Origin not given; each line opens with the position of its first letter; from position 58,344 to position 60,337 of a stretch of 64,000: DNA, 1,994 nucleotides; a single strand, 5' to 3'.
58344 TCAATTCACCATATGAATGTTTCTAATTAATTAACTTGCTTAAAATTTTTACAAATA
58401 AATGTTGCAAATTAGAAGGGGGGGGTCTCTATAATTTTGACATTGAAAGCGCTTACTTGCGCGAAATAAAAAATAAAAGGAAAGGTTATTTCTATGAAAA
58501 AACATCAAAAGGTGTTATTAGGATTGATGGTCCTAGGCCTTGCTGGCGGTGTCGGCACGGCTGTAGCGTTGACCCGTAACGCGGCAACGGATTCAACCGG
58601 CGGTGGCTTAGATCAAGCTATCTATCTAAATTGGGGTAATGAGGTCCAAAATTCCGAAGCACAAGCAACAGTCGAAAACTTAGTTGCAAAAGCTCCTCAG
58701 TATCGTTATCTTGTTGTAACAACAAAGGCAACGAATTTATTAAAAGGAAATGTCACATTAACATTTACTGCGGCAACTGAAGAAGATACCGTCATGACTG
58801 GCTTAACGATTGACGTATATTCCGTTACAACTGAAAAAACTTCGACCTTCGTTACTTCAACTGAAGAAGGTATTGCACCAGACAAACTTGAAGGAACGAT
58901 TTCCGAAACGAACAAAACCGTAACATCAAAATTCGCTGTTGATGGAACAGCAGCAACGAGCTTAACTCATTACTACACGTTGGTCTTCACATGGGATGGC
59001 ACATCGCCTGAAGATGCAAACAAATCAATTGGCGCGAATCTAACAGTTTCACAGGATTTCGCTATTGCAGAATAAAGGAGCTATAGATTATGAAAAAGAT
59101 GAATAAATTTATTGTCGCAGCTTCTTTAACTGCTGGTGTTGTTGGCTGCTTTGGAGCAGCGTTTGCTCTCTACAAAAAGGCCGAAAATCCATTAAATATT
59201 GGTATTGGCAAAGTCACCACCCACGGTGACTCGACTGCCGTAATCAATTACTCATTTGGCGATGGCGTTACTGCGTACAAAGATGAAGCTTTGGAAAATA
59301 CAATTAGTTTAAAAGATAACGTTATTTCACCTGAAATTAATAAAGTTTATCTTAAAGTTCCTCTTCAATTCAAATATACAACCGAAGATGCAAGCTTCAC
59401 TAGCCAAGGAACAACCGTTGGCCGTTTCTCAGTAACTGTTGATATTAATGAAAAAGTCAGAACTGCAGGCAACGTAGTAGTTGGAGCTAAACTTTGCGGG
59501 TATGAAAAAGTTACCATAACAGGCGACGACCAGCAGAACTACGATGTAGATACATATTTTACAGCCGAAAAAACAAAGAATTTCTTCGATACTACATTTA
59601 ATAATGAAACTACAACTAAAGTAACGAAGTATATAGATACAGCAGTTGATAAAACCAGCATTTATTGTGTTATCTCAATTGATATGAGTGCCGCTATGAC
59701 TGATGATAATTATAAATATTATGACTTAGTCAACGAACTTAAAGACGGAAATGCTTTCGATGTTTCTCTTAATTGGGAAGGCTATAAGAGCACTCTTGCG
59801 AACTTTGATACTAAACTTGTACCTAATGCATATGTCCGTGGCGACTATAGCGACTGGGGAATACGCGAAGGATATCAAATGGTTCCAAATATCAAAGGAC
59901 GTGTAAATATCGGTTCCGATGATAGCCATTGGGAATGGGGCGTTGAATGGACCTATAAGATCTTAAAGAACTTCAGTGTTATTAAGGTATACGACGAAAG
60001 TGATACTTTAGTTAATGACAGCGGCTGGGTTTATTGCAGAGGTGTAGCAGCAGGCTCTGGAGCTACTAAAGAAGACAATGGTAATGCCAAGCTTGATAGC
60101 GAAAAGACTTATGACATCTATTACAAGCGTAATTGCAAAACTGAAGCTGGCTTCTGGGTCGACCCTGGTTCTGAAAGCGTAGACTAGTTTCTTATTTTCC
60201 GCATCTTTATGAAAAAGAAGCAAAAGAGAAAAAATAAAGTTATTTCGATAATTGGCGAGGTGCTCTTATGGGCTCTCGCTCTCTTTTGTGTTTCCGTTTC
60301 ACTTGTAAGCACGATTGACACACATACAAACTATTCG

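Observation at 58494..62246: SipW-type signal peptidase operon with three cognate secreted proteins: a TasA-like fibre/matrix system in a non-Bacillus host, apparently coupled to starch binding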

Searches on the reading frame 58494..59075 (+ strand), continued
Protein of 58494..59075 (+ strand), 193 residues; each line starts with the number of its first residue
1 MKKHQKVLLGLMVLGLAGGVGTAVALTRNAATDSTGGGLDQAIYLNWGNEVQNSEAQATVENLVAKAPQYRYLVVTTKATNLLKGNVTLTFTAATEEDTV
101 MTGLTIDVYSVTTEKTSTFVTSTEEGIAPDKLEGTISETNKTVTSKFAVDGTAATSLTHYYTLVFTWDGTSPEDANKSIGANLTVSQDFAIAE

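Call 91: find_encoding_contigs(protein=P0092, flank=7000, max_places=1)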
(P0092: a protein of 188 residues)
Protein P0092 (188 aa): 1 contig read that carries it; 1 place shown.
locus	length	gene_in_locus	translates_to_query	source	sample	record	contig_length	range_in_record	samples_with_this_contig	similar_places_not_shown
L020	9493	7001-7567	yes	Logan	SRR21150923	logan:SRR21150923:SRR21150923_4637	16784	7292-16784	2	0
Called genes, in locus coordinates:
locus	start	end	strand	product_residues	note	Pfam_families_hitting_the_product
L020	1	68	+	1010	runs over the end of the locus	PF02922:CBM_48 (weak)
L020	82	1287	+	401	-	PF26182:Ig_NUP210_5th (faint), PF26918:Ig_Eae (faint), PF02368:Big_2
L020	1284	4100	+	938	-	PF02368:Big_2, PF21764:Invasin_D4 (faint), PF26182:Ig_NUP210_5th (faint), PF02368:Big_2, PF26918:Ig_Eae (weak)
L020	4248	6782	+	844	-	PF09479:Flg_new, PF16738:CBM26 (weak)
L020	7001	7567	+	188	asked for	-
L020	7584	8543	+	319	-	-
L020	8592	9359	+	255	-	-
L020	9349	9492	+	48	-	?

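Call 92: find_encoding_contigs(protein=P0109, flank=7000, max_places=1)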
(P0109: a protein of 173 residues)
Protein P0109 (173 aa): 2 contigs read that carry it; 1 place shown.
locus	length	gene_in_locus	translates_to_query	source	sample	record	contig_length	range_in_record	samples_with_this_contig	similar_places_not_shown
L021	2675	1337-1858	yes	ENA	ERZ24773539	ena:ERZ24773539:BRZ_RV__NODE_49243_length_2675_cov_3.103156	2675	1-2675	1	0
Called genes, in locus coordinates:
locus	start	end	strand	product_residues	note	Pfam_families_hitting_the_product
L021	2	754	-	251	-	?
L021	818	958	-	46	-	PF10974:DUF2804 (weak)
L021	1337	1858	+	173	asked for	-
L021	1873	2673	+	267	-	?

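Call 93: find_encoding_contigs(protein=P0124, flank=7000, max_places=1)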
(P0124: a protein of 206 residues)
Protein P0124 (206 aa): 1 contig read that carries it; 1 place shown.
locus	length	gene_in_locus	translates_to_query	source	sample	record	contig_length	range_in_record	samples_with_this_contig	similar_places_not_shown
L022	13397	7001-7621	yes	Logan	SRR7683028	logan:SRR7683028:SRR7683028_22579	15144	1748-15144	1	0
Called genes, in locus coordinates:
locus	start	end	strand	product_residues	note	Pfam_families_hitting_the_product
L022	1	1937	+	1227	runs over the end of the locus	?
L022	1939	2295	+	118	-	PF01205:Impact_N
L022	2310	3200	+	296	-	PF01656:CbiA, PF10609:ParA, PF13614:AAA_31 (weak)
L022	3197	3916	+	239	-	PF20185:DUF6548 (weak), PF00571:CBS (weak)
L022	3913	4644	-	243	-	PF02674:Colicin_V (weak)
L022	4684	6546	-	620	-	PF07944:Beta-AFase-like_GH127_cat, PF20736:Glyco_hydro127M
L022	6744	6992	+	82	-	-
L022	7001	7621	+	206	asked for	-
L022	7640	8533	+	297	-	-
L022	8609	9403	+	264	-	-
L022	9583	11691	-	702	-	PF01336:tRNA_anti-codon (faint)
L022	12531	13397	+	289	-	?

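Call 94: find_encoding_contigs(protein=P0140, flank=7000, max_places=1)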
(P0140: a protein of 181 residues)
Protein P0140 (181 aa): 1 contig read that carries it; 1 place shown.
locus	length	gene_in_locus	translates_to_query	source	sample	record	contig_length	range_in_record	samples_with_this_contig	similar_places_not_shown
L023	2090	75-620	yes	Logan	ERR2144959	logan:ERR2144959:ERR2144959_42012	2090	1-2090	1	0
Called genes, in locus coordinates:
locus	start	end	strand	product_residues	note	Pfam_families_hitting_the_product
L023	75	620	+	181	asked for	-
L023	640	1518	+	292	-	-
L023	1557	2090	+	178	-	?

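Call 99: search_protein_families(library=phrogs, proteins=[window:58494-59075:+], max_evalue=0.01)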
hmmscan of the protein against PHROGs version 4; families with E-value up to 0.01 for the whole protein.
window:58494-59075:+ (193 aa): 0 families

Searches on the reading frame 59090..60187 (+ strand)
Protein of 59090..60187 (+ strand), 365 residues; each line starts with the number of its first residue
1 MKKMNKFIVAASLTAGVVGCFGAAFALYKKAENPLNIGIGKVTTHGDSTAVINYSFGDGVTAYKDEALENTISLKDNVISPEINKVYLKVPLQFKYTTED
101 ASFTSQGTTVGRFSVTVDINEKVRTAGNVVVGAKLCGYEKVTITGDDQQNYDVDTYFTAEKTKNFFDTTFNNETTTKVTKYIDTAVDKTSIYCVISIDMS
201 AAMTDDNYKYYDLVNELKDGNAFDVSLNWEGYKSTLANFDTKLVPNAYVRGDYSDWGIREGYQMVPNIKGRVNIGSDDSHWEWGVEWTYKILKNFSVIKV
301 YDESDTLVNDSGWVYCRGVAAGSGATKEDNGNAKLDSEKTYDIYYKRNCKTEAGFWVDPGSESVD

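Call 5: search_protein_families(library=pfam, proteins=[window:59090-60187:+], max_evalue=1)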
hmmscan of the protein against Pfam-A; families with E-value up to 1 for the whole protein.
window:59090-60187:+ (365 aa): 0 families

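Call 6: search_protein_families(library=ncbifam, proteins=[window:59090-60187:+], max_evalue=1)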
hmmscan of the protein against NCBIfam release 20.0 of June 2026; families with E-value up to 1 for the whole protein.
window:59090-60187:+ (365 aa): 0 families

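Call 12: find_homologous_proteins(query=window:59090-60187:+)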
Query window:59090-60187:+ (365 aa): 14 proteins with E <= 0.001 among 1835 candidates.
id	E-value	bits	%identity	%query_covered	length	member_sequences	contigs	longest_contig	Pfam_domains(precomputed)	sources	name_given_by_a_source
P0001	9.5e-234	793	96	100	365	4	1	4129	-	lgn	-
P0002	6.0e-208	708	89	100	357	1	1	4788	-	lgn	-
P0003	3.1e-101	357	54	98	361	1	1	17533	-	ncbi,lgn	-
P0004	1.7e-94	335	51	99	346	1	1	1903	-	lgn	-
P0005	2.8e-89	318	50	99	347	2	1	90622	-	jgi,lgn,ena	jgi:hypothetical protein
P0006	5.1e-75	271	45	99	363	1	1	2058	-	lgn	-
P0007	4.6e-74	268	44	98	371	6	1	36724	-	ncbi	-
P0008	1.4e-71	259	43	98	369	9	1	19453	-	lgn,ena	-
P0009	4.0e-69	251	43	95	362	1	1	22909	-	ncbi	-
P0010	6.2e-68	247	42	99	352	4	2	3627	-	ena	-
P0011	1.5e-63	233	41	100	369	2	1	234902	-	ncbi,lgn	-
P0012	1.7e-47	180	36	95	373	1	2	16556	-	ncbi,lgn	-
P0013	1.8e-45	174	36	98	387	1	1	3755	-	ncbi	-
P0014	1.0e-42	165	36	100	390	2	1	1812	-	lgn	-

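Call 13: find_encoding_contigs(protein=P0011, flank=8000, max_places=2)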
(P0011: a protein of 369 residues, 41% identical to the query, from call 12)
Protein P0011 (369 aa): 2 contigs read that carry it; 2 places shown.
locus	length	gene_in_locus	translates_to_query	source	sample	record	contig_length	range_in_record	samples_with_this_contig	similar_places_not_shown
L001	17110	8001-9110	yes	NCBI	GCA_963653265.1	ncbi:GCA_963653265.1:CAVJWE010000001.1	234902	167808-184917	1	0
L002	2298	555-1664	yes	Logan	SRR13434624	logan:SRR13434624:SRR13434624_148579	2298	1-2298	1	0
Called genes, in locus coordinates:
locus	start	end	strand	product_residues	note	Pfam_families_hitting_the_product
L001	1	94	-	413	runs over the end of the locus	PF02608:Bmp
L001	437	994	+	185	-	PF00156:Pribosyltran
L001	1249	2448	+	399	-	PF13173:AAA_14, PF13635:DUF4143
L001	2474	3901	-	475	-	PF01554:MatE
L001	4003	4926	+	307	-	PF00291:PALP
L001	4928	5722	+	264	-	PF00132:Hexapep (faint)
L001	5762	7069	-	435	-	PF13173:AAA_14, PF13635:DUF4143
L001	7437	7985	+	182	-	-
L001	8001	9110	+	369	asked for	-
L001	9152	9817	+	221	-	-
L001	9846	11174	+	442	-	-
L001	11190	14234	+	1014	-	PF02922:CBM_48 (faint), PF00128:Alpha-amylase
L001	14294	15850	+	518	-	PF09479:Flg_new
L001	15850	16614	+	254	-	PF09479:Flg_new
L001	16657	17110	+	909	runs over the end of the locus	PF09479:Flg_new (faint), PF00128:Alpha-amylase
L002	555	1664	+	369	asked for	-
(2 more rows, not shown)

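Call 14: find_encoding_contigs(protein=P0005, flank=8000, max_places=2)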
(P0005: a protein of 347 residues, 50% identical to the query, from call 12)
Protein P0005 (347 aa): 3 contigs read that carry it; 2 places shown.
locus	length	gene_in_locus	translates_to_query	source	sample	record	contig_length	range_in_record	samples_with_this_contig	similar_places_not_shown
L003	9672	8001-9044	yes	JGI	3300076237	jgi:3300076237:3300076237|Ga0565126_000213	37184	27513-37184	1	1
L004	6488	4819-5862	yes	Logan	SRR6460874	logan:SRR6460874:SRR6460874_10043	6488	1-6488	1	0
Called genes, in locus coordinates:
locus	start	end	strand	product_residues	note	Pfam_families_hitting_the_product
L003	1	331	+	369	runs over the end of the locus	PF02463:SMC_N (faint), PF00005:ABC_tran, PF17912:OB_MalK, PF08402:TOBE_2 (weak)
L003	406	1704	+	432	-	PF13416:SBP_bac_8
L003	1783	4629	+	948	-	PF00528:BPD_transp_1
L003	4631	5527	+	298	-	PF00528:BPD_transp_1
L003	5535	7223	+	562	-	PF00128:Alpha-amylase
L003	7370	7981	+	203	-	-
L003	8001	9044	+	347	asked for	-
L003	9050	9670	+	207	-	?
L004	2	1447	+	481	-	?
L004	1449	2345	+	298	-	PF00528:BPD_transp_1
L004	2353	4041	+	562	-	PF00128:Alpha-amylase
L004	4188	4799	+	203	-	-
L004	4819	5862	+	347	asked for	-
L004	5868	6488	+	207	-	?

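Call 15: find_encoding_contigs(protein=P0007, flank=8000, max_places=2)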
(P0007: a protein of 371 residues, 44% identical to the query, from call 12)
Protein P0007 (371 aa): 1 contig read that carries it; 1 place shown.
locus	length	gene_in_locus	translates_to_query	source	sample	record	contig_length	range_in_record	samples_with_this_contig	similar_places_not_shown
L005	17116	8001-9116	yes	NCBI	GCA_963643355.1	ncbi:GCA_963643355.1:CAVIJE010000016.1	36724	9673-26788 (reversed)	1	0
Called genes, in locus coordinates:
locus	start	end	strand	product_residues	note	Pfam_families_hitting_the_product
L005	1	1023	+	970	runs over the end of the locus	PF01915:Glyco_hydro_3_C, PF00933:Glyco_hydro_3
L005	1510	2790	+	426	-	PF13173:AAA_14, PF13635:DUF4143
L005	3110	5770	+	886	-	-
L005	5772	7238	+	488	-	-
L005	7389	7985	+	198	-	-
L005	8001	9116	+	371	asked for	-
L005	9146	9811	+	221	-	-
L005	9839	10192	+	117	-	-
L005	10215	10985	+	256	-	-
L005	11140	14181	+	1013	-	PF02922:CBM_48 (faint), PF00128:Alpha-amylase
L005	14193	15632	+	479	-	PF09479:Flg_new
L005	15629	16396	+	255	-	PF09479:Flg_new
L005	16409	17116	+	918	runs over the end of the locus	PF00128:Alpha-amylase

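Call 18: find_related_loci(query=A1, collection=genome_contigs, flank=10000)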
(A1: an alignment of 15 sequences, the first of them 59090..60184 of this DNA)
Query A1 (365 aa) in genome_contigs; peptide patterns used: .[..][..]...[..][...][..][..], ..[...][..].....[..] (x = any residue, [..] = any of these).
599 stretches matched a pattern (row limit reached: there are more); 9 encode a relative of the query (tblastn E <= 1e-3); 9 distinct loci.
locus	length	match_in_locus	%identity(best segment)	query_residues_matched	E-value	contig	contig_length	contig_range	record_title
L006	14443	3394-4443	54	1-358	2e-109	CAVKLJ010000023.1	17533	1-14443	Lachnospiraceae bacterium isolate H07689-L1_cleanbin_000018 genome assembly, contig: Spades_H07689-L1_contig_1767, whole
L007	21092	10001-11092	43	1-361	2e-85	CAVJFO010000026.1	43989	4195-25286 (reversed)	Hallerella sp. isolate G02630-L1_cleanbin_000024 genome assembly, contig: Spades_G02630-L1_contig_347, whole genome shot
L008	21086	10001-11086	44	1-358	6e-83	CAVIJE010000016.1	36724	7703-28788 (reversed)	Sodaliphilus sp. isolate H07676-L1_cleanbin_000035 genome assembly, contig: Spades_H07676-L1_contig_812, whole genome sh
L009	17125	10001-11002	43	7-348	6e-79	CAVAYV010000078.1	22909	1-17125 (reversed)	bacterium isolate H07662-L1_cleanbin_000003 genome assembly, contig: Spades_H07662-L1_contig_90, whole genome shotgun se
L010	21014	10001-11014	41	1-361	4e-69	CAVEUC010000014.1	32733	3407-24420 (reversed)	Lachnospiraceae bacterium GAM79 isolate H07667-L1_cleanbin_000062 genome assembly, contig: Spades_H07667-L1_contig_1097,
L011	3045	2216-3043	45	1-296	4e-68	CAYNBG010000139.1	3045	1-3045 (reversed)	MAG TPA_asm: uncultured Staphylococcaceae bacterium isolate binchicken_co323_429 genome assembly, contig: NODE_37463_len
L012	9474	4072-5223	36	1-357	1e-54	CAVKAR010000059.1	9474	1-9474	Lachnospiraceae bacterium isolate H07658-L1_cleanbin_000005 genome assembly, contig: Spades_H07658-L1_contig_1719, whole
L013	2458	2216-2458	99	1-81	4e-47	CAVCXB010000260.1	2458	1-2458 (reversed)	Wujia chipingensis isolate H07660-L1_cleanbin_000005 genome assembly, contig: Spades_H07660-L1_contig_21494, whole genom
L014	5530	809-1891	35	1-348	2e-45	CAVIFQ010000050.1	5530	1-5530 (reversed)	Roseburia hominis isolate H07682-L1_cleanbin_000019 genome assembly, contig: Spades_H07682-L1_contig_10585, whole genome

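Call 23: predict_structure(alignment_id=A1)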
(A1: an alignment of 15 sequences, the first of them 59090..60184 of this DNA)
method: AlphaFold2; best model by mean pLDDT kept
length: 365 residues; sequences in the alignment: 15
mean_pLDDT: 83.3   pTM: 0.81
mean pLDDT of the five models: 83.3, 82.6, 80.4, 80.4, 80.2
residues with pLDDT >= 90: 188; 70-90: 119; 50-70: 22; < 50: 36
segments of 3 or more residues with pLDDT < 50: 1-36
pLDDT, mean of each block of 10 residues (from residue 1): 36 37 36 51 84 87 93 82 90 83 82 95 89 95 87 93 95 87 92 95 67 71 92 91 94 89 92 86 93 94 84 94 94 94 93 92 77
secondary structure, 60 per line:
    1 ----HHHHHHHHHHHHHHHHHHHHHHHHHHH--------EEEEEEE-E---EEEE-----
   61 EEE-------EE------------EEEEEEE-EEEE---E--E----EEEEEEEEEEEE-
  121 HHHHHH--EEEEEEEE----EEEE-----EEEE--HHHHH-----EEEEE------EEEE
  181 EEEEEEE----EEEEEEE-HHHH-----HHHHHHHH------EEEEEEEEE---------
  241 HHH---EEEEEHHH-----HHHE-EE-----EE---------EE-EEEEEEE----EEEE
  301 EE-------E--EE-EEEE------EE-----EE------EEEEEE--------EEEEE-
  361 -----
elements in order: H5-31 E40-46 E52-55 E61-63 E85-91 E93-96 E108-119 H121-126 E129-136 E141-144 E150-153 H156-160 E166-170 E177-187 E192-198 H200-203 H209-216 E223-231 E247-251 E286-292 E297-302 E316-319 E341-346 E355-359

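Call 33: search_solved_structures(query=A1, max_evalue=10)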
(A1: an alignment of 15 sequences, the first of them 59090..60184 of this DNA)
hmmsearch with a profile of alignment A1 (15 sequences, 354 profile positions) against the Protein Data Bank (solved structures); distinct sequences matched with E-value up to 10: 0.

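Call 44: search_protein_families(library=pfam, alignment_id=A1, max_evalue=10)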
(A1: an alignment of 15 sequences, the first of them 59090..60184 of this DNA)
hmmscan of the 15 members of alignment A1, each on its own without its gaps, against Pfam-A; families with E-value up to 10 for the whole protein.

A. member 1, window:59090-60184:+ (365 aa): 0 families

B. families by the number of members that match (of 15 scanned): 6 families
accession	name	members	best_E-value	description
PF13156.12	Mrr_cat_2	1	0.024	Restriction endonuclease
PF21772.2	CATIP_N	1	0.033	Ciliogenesis-associated TTC17-interacting protein, N-terminal domain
PF00348.22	polyprenyl_synt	1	0.043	Polyprenyl synthetase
PF16760.10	CBM53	1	0.044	Starch/carbohydrate-binding module (family 53)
PF14061.12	Mtf2_C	1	0.049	Polycomb-like MTF2 factor 2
PF00767.23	Poty_coat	1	0.095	Potyvirus coat protein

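Call 99: search_protein_families(library=phrogs, proteins=[window:59090-60187:+], max_evalue=0.01)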
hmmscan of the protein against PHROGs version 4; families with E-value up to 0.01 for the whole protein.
window:59090-60187:+ (365 aa): 0 families
